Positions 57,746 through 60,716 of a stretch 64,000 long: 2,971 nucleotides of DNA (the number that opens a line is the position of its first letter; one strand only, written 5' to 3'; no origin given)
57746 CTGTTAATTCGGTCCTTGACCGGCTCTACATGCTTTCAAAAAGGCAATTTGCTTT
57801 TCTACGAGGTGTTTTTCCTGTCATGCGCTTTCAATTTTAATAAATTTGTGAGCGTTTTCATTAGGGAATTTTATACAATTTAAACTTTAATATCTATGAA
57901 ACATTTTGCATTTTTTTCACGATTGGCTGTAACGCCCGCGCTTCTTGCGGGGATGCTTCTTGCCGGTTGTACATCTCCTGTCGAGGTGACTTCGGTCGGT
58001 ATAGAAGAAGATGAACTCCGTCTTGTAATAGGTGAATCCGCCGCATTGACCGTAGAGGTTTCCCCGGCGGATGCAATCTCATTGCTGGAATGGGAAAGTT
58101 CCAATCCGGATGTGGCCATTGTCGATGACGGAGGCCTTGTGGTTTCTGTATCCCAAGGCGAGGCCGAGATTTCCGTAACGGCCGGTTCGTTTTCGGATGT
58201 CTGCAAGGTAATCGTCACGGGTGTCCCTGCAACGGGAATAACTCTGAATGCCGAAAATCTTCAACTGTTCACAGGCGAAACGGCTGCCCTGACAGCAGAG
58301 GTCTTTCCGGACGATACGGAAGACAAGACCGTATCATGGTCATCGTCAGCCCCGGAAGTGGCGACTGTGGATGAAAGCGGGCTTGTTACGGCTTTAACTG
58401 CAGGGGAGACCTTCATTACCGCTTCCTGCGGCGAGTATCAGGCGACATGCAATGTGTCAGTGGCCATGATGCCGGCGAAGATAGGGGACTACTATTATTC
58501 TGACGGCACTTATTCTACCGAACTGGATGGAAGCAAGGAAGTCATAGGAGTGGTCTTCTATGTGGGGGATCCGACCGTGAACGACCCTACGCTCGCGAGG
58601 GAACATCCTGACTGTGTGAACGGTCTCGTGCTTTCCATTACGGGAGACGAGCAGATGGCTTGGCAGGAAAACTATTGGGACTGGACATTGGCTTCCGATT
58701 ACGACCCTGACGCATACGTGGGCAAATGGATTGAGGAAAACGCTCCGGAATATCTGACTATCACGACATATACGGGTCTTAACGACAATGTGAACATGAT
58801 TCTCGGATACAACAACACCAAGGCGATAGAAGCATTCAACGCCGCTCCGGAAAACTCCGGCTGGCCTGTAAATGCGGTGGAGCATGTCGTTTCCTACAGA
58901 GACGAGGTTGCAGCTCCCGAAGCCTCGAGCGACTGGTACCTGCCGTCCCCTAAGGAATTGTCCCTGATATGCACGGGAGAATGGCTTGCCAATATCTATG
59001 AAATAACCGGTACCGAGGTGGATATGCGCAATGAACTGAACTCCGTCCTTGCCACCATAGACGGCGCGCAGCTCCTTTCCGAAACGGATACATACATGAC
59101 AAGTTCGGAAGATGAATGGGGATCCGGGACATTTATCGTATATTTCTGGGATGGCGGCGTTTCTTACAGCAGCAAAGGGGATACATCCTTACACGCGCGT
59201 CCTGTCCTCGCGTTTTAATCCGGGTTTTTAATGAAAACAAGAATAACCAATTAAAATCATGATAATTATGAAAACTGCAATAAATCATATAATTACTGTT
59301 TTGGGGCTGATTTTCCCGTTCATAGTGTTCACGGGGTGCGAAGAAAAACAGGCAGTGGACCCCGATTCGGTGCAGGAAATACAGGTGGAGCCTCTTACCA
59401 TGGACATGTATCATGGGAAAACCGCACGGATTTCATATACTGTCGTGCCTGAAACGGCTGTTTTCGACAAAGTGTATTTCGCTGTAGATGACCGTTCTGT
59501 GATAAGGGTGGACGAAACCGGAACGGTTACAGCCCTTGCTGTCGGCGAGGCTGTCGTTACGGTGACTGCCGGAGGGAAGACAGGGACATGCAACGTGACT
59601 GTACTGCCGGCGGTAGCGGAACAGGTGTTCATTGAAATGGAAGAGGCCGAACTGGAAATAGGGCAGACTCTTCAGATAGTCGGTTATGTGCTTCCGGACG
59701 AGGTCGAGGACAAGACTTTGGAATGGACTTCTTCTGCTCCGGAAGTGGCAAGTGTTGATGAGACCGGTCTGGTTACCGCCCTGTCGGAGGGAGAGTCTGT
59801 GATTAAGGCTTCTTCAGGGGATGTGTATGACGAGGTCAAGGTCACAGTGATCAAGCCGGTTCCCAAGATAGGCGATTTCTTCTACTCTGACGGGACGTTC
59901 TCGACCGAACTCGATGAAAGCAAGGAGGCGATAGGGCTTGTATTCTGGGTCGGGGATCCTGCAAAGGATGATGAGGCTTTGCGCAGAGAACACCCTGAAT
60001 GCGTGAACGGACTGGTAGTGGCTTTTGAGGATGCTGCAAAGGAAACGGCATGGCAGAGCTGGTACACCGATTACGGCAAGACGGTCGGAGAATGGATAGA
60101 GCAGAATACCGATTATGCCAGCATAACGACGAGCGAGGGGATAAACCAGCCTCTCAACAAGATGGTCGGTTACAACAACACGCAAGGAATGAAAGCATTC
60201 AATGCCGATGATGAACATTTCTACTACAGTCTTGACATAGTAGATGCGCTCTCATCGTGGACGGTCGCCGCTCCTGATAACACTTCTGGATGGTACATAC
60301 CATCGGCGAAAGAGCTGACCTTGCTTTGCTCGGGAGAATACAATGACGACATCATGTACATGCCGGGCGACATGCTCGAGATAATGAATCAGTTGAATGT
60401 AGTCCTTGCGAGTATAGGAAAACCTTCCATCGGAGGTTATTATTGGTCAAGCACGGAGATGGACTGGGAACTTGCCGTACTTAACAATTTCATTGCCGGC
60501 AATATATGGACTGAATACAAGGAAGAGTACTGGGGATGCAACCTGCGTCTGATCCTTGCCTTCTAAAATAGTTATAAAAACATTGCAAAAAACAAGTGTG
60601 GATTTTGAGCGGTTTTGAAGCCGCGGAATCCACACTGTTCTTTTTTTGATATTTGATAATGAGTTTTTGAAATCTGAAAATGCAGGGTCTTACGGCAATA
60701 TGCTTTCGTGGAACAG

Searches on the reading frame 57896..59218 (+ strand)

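Call 63: search_protein_families(library=pfam, proteins=[window:57896-59218:+], max_evalue=0.00001)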
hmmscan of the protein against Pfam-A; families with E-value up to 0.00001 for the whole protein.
window:57896-59218:+ (440 aa): 2 families
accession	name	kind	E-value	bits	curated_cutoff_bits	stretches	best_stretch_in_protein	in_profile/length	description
PF02368.24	Big_2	-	7.7e-28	96.7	22.8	2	112-180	2-70/79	Bacterial Ig-like domain (group 2)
PF22359.2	Big-like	-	1e-14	54.9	27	1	145-189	2-46/48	Bacterial Ig-like domain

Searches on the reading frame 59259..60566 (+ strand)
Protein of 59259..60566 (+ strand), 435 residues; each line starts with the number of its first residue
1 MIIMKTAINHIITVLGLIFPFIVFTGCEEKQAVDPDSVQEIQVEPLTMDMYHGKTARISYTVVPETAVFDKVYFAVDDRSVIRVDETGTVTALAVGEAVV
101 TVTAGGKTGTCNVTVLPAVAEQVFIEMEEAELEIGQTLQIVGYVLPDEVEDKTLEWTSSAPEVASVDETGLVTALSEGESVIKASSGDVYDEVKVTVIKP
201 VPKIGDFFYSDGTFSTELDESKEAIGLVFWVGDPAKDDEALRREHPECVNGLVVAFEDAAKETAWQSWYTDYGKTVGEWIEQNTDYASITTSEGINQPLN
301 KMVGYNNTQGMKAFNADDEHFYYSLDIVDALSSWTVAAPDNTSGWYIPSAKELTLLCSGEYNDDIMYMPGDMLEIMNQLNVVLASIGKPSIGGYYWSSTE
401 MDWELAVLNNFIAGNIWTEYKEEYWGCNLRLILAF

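Call 63: search_protein_families(library=pfam, proteins=[window:59259-60566:+], max_evalue=0.00001)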
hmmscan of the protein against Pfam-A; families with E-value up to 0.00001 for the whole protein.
window:59259-60566:+ (435 aa): 2 families
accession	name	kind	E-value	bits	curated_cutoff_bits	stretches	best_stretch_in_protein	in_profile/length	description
PF02368.24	Big_2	-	3.3e-25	88.3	22.8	2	122-197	4-79/79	Bacterial Ig-like domain (group 2)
PF22359.2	Big-like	-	7.2e-13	49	27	1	156-197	5-46/48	Bacterial Ig-like domain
